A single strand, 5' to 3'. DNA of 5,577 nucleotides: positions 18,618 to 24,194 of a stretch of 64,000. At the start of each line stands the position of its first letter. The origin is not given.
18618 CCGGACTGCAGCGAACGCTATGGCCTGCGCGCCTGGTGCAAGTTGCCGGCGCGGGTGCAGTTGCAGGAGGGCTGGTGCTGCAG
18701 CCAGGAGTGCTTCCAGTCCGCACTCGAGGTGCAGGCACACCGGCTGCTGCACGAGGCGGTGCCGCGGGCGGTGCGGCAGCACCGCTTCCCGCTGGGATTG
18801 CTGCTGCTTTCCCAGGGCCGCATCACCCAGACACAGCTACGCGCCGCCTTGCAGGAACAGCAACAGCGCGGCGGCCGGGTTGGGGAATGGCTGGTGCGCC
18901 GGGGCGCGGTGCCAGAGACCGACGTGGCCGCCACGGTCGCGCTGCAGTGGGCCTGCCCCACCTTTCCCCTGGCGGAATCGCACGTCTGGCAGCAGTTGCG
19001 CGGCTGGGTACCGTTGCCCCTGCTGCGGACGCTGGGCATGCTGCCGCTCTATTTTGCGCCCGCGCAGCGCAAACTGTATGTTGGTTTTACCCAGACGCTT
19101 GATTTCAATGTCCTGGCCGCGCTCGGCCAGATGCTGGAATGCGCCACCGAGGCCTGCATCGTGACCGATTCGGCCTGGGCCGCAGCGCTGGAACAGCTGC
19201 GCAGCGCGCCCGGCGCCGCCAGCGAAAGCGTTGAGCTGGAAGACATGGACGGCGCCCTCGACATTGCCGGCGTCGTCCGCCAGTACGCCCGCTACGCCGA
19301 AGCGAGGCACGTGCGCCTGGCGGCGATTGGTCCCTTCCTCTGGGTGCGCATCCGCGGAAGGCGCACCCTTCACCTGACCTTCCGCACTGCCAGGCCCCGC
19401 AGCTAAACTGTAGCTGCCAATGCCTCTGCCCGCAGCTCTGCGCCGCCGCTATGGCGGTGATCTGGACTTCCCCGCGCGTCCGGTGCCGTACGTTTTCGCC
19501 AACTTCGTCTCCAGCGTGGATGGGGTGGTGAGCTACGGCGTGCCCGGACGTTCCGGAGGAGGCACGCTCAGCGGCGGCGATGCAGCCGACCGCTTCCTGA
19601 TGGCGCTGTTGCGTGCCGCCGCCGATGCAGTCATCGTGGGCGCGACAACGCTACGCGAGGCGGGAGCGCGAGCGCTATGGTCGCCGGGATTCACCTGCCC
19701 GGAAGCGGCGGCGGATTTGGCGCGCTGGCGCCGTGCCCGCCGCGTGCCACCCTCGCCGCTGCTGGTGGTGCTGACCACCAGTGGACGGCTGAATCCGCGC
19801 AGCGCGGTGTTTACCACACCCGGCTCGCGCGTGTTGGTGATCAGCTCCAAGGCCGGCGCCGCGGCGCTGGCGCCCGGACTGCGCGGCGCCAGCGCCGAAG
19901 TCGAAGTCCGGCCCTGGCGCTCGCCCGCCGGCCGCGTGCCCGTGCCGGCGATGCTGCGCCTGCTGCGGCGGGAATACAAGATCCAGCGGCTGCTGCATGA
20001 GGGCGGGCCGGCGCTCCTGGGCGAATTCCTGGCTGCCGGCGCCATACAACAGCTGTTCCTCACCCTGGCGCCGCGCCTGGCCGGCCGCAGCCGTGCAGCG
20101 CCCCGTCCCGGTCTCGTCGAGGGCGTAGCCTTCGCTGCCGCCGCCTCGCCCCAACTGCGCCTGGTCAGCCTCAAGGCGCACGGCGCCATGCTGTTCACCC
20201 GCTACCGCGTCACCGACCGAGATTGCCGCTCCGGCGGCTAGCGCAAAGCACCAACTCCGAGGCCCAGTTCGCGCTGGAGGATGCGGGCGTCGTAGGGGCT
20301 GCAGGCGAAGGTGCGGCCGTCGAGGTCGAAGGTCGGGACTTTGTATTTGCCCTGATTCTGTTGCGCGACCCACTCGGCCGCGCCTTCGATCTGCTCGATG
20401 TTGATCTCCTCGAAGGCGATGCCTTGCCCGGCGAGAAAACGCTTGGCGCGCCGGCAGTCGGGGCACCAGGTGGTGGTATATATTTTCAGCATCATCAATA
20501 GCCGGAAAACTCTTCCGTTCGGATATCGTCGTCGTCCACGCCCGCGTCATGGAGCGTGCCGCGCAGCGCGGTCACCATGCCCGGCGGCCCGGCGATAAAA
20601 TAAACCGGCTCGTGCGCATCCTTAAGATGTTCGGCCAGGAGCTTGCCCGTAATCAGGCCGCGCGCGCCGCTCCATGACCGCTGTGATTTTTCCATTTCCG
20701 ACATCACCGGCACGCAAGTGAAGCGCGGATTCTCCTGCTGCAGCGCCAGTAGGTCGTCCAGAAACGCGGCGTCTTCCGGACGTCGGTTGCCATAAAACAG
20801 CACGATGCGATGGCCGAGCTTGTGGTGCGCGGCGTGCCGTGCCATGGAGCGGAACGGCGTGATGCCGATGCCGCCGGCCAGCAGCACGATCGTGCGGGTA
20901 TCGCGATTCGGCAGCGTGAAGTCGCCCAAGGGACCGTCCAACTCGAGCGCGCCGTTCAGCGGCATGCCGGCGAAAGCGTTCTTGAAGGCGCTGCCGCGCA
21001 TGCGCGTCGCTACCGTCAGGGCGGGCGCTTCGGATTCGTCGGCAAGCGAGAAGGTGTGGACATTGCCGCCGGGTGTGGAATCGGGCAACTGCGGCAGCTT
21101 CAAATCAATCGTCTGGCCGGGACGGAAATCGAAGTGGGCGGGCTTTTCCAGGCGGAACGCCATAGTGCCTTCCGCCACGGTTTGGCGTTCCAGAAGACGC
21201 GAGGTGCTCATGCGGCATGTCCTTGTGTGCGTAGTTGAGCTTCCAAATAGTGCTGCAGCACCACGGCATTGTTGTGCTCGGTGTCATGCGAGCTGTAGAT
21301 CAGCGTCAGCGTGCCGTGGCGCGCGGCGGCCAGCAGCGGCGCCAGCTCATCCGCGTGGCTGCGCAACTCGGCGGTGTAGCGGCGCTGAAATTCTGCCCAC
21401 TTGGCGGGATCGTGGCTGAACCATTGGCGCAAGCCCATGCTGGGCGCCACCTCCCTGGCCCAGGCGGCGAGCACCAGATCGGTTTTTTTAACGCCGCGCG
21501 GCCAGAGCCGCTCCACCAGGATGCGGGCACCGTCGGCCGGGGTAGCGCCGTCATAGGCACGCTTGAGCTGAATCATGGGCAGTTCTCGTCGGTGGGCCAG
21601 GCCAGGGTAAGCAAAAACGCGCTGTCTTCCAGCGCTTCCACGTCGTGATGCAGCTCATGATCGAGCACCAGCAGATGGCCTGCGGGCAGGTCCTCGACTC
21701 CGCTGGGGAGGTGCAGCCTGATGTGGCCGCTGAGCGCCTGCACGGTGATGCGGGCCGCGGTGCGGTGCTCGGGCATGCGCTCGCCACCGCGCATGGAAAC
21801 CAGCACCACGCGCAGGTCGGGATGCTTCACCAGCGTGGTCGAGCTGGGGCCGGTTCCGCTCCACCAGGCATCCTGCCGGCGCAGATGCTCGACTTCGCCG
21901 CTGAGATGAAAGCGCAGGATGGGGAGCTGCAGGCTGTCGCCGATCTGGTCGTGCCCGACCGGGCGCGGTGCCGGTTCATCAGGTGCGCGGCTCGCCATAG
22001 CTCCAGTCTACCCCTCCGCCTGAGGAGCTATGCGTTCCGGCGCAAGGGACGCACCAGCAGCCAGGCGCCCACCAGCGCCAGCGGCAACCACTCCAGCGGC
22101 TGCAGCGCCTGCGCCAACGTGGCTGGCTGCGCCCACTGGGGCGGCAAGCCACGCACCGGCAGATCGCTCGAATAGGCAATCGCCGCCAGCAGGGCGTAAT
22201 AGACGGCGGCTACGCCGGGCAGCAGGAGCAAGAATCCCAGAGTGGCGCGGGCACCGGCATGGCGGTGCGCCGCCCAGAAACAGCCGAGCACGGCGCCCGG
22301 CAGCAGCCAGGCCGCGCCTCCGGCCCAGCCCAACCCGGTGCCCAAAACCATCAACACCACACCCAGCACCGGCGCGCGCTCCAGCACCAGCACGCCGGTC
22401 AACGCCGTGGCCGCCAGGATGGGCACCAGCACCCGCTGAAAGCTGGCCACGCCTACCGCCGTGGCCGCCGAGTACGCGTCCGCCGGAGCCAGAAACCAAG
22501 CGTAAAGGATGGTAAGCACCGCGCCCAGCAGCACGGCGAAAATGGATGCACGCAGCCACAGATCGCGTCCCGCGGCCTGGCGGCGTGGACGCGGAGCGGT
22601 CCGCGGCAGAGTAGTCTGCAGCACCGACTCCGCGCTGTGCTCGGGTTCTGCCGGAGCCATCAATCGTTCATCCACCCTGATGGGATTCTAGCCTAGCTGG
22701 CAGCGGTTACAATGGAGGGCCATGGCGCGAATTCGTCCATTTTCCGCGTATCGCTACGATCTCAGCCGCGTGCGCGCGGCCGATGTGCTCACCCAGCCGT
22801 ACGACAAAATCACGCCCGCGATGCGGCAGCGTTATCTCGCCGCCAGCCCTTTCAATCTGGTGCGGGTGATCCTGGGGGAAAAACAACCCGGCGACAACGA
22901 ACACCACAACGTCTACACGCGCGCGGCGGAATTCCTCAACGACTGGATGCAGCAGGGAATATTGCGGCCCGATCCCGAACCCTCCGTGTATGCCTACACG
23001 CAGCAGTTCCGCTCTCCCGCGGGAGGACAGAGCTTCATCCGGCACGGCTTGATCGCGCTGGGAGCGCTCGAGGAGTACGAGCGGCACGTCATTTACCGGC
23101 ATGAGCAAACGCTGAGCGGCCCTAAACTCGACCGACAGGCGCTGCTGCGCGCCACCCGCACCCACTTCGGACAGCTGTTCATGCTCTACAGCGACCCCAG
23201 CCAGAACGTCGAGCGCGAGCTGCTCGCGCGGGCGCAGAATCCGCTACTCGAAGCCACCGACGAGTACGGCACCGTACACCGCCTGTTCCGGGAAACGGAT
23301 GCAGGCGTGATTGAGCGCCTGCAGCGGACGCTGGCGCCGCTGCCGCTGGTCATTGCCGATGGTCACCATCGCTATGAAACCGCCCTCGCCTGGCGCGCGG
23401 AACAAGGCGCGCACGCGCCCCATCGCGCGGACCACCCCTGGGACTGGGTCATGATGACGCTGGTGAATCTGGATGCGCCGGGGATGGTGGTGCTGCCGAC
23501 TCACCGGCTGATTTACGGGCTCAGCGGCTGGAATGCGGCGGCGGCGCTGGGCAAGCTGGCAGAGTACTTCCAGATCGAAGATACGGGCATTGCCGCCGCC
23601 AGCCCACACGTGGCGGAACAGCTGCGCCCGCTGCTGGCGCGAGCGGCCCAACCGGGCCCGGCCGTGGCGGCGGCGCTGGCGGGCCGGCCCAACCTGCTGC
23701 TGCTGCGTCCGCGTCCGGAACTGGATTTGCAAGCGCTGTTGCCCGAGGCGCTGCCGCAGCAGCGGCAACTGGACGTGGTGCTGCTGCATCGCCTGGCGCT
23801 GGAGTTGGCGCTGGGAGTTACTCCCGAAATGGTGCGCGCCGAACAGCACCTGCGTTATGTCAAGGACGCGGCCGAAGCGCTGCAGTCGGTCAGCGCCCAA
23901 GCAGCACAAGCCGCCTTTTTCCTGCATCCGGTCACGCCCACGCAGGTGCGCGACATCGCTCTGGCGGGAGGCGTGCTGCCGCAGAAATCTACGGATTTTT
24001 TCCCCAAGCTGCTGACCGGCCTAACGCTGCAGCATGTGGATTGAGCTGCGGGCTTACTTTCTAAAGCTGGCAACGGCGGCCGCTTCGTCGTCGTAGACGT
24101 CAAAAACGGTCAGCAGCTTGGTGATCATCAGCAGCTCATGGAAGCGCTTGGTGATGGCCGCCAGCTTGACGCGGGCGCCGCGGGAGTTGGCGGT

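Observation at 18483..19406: Stand-alone zinc-ribbon + MshEN (c-di-GMP-receptor-type) protein translationally coupled to fliN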

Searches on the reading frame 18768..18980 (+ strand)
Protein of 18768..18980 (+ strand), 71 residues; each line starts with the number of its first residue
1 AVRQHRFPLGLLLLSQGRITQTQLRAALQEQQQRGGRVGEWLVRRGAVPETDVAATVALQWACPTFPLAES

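Call 53: search_solved_structures(query=window:18768-18980:+, max_evalue=10, show_alignments=5)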
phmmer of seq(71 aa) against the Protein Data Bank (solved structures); distinct sequences matched with E-value up to 10: 15.
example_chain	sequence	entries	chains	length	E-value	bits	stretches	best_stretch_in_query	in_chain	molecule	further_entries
6f8l_G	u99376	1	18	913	2.1e-12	49.8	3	9-66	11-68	Type IV pilus assembly protein PilF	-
3jc8_Ba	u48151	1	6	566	1e-05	28.7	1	9-68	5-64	Type IV-A pilus assembly ATPase PilB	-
5htl_A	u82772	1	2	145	1.3e-05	28.4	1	5-69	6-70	MSHA biogenesis protein MshE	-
5zfr_A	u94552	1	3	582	6.7e-05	26.1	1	8-70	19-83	Type IV pilus biogenesis ATPase PilB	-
6olj_C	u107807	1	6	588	0.00027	24.2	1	8-70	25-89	Type IV pilus biogenesis ATPase PilB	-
5tsg_B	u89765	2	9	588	0.00027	24.2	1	8-70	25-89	Type IV pilus biogenesis ATPase PilB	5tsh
9g1w_A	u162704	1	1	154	0.00062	23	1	9-66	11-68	Type IV pilus assembly ATPase PilB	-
8pdk_A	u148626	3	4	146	0.00069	22.9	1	6-53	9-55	c-di-GMP binding domain of the ATPase enzyme PilF | ATP-binding motif-containing protein pilF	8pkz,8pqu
9glg_A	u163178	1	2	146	0.00089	22.6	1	6-51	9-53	ATP-binding motif-containing protein pilF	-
6ejf_J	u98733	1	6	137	0.00091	22.5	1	7-53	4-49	Type IV pilus assembly protein PilF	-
8pfa_A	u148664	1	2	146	0.00092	22.5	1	7-54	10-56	c-di-GMP binding domain of the ATPase enzyme PilF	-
8pe0_A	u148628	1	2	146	0.0012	22.2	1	7-53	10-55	c-di-GMP binding domain of the ATPase enzyme PilF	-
6ejf_G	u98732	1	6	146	0.0017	21.6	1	7-64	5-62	Type IV pilus assembly protein PilF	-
9gl5_A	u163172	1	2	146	0.0017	21.6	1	6-53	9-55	ATP-binding motif-containing protein pilF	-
7esj_A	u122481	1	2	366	1.2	12.7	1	21-62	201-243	membrane-bound lytic murein transglycosylase A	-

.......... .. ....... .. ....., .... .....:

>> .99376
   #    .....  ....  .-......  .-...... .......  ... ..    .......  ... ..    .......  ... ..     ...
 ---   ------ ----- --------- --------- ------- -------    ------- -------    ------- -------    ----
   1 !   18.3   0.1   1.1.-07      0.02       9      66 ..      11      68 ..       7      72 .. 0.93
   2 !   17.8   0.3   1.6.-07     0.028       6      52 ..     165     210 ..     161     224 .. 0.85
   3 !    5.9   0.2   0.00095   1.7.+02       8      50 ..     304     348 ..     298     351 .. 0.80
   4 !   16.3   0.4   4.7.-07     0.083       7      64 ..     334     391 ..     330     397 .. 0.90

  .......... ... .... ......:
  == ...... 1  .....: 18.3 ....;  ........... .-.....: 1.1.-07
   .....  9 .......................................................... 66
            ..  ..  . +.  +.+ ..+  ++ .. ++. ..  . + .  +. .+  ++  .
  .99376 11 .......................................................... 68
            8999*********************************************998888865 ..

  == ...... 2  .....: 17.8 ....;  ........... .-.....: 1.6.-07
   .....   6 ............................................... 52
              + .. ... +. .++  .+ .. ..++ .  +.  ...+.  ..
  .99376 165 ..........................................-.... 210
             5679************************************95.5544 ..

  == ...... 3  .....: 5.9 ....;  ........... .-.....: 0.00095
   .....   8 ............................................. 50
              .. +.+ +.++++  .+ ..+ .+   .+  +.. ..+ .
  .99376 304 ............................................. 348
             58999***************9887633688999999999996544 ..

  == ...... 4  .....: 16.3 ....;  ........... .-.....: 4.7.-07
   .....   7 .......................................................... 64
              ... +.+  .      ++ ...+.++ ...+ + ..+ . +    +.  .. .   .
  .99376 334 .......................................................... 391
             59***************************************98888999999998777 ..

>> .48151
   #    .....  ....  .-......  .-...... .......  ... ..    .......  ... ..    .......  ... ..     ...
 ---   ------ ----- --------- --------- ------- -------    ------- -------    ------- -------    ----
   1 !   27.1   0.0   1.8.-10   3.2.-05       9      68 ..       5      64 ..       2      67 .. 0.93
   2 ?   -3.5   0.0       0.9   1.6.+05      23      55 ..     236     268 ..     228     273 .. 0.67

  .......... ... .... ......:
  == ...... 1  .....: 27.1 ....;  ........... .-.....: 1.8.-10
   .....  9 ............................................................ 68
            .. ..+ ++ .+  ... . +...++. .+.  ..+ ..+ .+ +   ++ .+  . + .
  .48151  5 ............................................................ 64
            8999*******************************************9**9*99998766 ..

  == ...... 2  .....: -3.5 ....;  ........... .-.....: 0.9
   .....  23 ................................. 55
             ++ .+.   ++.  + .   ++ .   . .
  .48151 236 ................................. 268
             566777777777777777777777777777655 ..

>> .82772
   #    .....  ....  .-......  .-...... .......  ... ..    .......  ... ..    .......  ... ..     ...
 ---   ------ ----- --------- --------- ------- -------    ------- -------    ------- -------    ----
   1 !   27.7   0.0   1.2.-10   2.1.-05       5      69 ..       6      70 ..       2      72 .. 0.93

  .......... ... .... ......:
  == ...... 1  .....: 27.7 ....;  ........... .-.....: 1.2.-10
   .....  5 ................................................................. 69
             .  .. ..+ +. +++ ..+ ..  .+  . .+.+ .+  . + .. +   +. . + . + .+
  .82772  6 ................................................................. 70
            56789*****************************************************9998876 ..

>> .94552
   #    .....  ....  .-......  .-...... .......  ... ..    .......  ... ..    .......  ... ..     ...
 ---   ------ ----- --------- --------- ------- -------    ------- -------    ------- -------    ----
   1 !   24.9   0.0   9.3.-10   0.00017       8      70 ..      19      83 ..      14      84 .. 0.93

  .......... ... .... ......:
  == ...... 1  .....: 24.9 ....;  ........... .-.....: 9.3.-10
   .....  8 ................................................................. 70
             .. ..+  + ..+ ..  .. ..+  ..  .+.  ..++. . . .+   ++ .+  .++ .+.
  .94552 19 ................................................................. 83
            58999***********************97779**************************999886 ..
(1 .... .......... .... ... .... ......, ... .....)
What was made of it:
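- On MshEN c-di-GMP receptor domain (NCBIfam NF053729 / Pfam PF05157): Ungapped alignment to MshE 6-70 with a 5-residue spacer (call 53).
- Checked: The region aligns without gaps to V. cholerae MshE residues 6-70 and has a 5-residue spacer (call 53).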

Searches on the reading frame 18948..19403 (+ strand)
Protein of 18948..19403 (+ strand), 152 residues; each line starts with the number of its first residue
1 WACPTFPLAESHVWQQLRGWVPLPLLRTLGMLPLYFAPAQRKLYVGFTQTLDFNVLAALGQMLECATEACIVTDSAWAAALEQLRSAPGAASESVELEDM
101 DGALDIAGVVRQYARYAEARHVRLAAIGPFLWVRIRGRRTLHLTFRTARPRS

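Call 43: search_protein_families(library=pfam, proteins=[window:18948-19403:+], max_evalue=10)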
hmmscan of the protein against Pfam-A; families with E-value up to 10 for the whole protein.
seq(152 aa): 1 family
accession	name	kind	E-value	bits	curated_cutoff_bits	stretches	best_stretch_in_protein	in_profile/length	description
PF05157.20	MshEN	-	0.00057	20.3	23.1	1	3-89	3-88/90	MshEN domain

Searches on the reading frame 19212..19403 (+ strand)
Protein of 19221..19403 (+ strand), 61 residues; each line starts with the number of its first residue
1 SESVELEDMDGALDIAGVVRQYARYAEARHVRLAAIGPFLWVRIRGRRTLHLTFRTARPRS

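Call 43: search_protein_families(library=pfam, proteins=[window:19221-19403:+], max_evalue=10)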
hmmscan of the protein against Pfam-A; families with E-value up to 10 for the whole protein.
seq(61 aa): 0 families
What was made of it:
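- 19215..19403 (+): Residues 245-307: C-terminal beta-alpha-beta-beta-beta domain with no assignable family. No Pfam hit (call 43).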

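Call 77: predict_structure(alignment_id=A2)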
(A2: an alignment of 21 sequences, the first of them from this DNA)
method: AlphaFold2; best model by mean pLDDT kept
length: 60 residues; sequences in the alignment: 21
mean_pLDDT: 93.7   pTM: 0.78
mean pLDDT of the five models: 93.7, 93.2, 92.1, 91.8, 91.6
residues with pLDDT >= 90: 50; 70-90: 8; 50-70: 2; < 50: 0
segments of 3 or more residues with pLDDT < 50: none
pLDDT, mean of each block of 10 residues (from residue 1): 86 92 97 96 96 94
secondary structure, 60 per line:
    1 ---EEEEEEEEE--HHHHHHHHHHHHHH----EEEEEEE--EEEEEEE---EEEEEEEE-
elements in order: E4-12 H15-28 E33-39 E42-48 E52-59
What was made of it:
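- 19215..19403 (+): AF2 model of the domain alone, pLDDT 93.7 (call 77).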

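Call 79: fold_search(model_id=the predicted structure, library=pdb)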
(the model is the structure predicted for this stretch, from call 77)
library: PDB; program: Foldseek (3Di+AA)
matches with E <= 10: 1100; with E <= 0.001: 0
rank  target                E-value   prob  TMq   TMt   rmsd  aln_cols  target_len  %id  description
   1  6po4_A                9.1e-02  0.98  0.57  0.17   2.6        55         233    7  2.1 Angstrom Resolution Crystal Structure of 5'-methylthioadenosine/S-adenosylhomocysteine nucleosidase (mtnN) from Ha (released 2019-07-17)
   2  3eei_A                9.7e-02  0.95  0.54  0.17   2.8        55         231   13  Crystal structure of 5'-methylthioadenosine/S-adenosylhomocysteine nucleosidase from neisseria meningitidis in complex (released 2009-09-08)
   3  8ovj_k                9.7e-02  0.77  0.41  0.36   5.0        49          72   12  CRYO-EM STRUCTURE OF LEISHMANIA MAJOR 80S RIBOSOME : PARENTAL STRAIN (released 2024-05-08)
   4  8bf9_k                1.0e-01  0.89  0.47  0.44   5.0        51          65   16  Molecular view of ER membrane remodeling by the Sec61/TRAP translocon. (released 2023-11-01)
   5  8a98_k                1.0e-01  0.85  0.45  0.38   5.1        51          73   12  CRYO-EM STRUCTURE OF LEISHMANIA MAJOR 80S RIBOSOME : snoRNA MUTANT (released 2023-10-11)
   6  8jiv_Ck               1.1e-01  0.87  0.49  0.45   5.3        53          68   19  Atomic structure of wheat ribosome reveals unique features of the plant ribosomes (released 2024-03-27)
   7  8ip8_NB               1.1e-01  0.85  0.47  0.42   5.1        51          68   20  Wheat 80S ribosome stalled on AUG-Stop boron dependently (released 2024-02-21)
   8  9v1i_ln               1.2e-01  0.91  0.50  0.43   3.2        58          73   12  Cryo- EM structure of ribosomal large subunit (LSU) from Entamoeba histolytica at 2.8 angstrom resolution (released 2025-10-08)
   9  6po4_B                1.3e-01  0.98  0.62  0.18   2.5        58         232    5  2.1 Angstrom Resolution Crystal Structure of 5'-methylthioadenosine/S-adenosylhomocysteine nucleosidase (mtnN) from Ha (released 2019-07-17)
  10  7qiw_m                1.3e-01  0.85  0.47  0.43   5.1        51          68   16  Specific features and methylation sites of a plant ribosome. 60S ribosomal subunit. (released 2022-07-13)
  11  3e5d                  1.4e-01  0.89  0.56  0.30   3.2        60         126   18  Crystal structure of a putative glyoxalase i (lmof2365_0426) from listeria monocytogenes str. 4b f2365 at 2.70 A resolut (released 2008-08-26)
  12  5uhj_B                1.4e-01  0.41  0.40  0.26   4.6        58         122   17  The crystal structure of a natural product biosynthetic enzyme from Streptomyces sp. CB03234 (released 2017-01-25)
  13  3isq                  1.5e-01  0.25  0.35  0.09   5.1        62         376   16  Crystal structure of human 4-Hydroxyphenylpyruvate dioxygenase (released 2009-09-15)
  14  2rk0_A                1.6e-01  0.90  0.54  0.28   3.5        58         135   12  Crystal structure of glyoxylase/bleomycin resistance protein/dioxygenase domain from Frankia sp. EAN1pec (released 2007-10-30)
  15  9h3g_AZ               1.6e-01  0.77  0.44  0.40   5.0        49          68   18  Structure of the Arabidopsis thaliana 80S ribosome in complex with P- and E-site tRNAs and mRNA (released 2026-02-04)
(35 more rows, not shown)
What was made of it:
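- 19215..19403 (+): Best Foldseek E 0.09 (call 79).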

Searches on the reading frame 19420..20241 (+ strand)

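Call 5: search_protein_families(library=pfam, proteins=[window:19420-20241:+], max_evalue=0.1)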
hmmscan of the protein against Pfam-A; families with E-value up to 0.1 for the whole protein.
window:19420-20241:+ (273 aa): 1 family
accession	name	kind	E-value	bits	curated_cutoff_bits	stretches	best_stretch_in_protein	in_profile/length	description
PF01872.23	RibD_C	-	8.7e-22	78.3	24.1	1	23-255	1-192/197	RibD C-terminal domain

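Call 6: search_protein_families(library=ncbifam, proteins=[window:19420-20241:+], max_evalue=1)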
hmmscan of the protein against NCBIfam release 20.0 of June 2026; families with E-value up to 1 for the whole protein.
window:19420-20241:+ (273 aa): 7 families
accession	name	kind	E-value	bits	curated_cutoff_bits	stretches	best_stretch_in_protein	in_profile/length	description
NF010664.0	PRK14059.1-2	equivalog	3.7e-24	85.8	226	1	23-262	37-253/257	pyrimidine reductase family protein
NF010663.0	PRK14059.1-1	equivalog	1.4e-21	76.9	184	1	17-264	22-251/253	pyrimidine reductase family protein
NF010665.0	PRK14059.1-4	equivalog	3e-20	72.6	274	1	16-223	33-224/260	pyrimidine reductase family protein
TIGR00227.1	ribD_Cterm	domain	3.6e-16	59.4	150.15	1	22-255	2-207/216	riboflavin-specific deaminase C-terminal domain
TIGR01508.1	rib_reduct_arch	equivalog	9.2e-14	51.1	186.45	1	23-253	1-199/210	2,5-diamino-6-(ribosylamino)-4(3H)-pyrimidinone 5'-phosphate reductase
TIGR00326.1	eubact_ribD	equivalog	1.5e-10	40.9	156.35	1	22-228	140-311/343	bifunctional diaminohydroxyphosphoribosylaminopyrimidine deaminase/5-amino-6-(5-phosphoribosylamino)uracil reductase RibD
NF008052.0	PRK10786.1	equivalog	0.0029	16.3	500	1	177-253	284-355/367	bifunctional diaminohydroxyphosphoribosylaminopyrimidine deaminase/5-amino-6-(5-phosphoribosylamino)uracil reductase RibD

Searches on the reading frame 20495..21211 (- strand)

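Call 5: search_protein_families(library=pfam, proteins=[window:20495-21211:-], max_evalue=0.1)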
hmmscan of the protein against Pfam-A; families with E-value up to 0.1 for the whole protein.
window:20495-21211:- (238 aa): 3 families
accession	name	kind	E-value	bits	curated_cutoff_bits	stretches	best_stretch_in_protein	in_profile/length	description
PF00175.26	NAD_binding_1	-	2.7e-21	76.7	22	1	110-217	1-108/109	Oxidoreductase NAD-binding domain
PF08030.17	NAD_binding_6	-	0.0036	17.8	22.2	1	107-131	3-27/156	Ferric reductase NAD binding domain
PF00970.30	FAD_binding_6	-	0.031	15.1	21.1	1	5-98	3-97/99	Oxidoreductase FAD-binding domain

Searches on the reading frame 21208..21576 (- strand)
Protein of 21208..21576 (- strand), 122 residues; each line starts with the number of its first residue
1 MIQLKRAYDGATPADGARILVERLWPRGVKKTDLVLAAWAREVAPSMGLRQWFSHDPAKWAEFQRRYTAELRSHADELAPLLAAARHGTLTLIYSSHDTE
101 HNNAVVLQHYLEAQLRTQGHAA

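Call 40: search_protein_families(library=pfam, proteins=[window:21208-21576:-], max_evalue=0.001)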
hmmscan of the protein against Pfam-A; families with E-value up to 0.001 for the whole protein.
window:21208-21576:- (122 aa): 3 families
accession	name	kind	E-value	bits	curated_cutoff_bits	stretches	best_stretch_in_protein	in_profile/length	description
PF22752.1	DUF488-N3i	-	2.8e-43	148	27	1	1-119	1-119/131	Inactive DUF488-N3 subclade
PF04343.18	DUF488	-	3.8e-30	105.4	22.2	1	3-111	1-121/121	Domain of unknown function DUF488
PF22751.1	DUF488-N3a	-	3e-23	82.8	27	1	2-114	1-117/118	Active DUF488-N3 subclade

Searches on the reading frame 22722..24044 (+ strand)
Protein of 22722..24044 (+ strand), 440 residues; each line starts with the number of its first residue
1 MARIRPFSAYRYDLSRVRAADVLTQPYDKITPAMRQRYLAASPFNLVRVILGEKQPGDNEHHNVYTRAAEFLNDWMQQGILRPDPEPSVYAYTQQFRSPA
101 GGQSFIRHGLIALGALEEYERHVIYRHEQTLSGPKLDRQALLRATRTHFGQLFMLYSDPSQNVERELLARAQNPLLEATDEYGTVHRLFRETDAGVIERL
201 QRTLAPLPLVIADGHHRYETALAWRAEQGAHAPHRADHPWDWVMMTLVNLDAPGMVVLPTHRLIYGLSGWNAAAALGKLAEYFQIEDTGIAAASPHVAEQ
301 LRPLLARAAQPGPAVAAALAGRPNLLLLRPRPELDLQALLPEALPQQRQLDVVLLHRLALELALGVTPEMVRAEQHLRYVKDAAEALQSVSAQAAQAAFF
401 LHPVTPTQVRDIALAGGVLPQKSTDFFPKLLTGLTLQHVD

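Call 40: search_protein_families(library=pfam, proteins=[window:22722-24044:+], max_evalue=0.001)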
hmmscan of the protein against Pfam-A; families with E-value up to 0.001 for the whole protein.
window:22722-24044:+ (440 aa): 1 family
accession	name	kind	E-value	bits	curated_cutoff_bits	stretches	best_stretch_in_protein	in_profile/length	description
PF06245.16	DUF1015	-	9.4e-81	271.7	25.8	1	4-299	1-285/325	Protein of unknown function (DUF1015)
